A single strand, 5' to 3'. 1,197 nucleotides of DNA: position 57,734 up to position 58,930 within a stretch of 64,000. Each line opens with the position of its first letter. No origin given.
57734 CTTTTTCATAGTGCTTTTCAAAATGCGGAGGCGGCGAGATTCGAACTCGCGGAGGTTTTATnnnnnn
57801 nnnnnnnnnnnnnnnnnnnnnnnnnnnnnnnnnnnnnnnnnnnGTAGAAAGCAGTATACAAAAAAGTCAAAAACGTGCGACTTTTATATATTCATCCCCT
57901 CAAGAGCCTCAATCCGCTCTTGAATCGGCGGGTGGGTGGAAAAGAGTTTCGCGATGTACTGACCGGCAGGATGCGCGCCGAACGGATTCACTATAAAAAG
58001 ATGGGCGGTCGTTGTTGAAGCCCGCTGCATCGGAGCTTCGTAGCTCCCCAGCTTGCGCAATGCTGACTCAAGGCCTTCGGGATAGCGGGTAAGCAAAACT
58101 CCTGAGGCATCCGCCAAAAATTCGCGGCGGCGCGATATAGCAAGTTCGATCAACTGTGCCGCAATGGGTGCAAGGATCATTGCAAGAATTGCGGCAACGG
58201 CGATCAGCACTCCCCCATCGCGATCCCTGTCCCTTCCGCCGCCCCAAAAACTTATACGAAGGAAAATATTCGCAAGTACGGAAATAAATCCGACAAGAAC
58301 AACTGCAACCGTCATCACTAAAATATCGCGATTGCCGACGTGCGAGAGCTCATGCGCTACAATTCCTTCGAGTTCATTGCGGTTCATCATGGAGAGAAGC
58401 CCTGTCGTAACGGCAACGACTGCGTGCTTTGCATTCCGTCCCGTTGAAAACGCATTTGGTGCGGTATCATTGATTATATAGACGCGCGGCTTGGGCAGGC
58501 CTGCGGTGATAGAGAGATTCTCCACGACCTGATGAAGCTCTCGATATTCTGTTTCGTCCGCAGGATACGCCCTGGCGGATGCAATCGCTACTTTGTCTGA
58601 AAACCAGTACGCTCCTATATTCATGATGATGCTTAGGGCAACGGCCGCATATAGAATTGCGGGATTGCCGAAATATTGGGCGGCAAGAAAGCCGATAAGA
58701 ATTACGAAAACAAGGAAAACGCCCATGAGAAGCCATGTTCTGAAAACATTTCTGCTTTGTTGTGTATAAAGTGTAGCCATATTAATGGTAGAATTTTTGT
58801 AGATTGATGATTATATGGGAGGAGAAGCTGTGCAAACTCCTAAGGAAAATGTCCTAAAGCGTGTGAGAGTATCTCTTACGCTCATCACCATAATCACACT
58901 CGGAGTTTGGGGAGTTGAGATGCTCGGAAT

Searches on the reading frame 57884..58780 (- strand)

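Call 92: search_protein_families(library=pfam, proteins=[window:57884-58780:-], max_evalue=0.00001)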
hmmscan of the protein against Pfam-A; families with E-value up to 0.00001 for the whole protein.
window:57884-58780:- (298 aa): 1 family
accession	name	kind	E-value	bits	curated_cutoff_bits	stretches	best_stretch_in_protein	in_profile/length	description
PF01435.24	Peptidase_M48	-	1e-32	113.9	20.3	1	79-296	4-185/186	Peptidase family M48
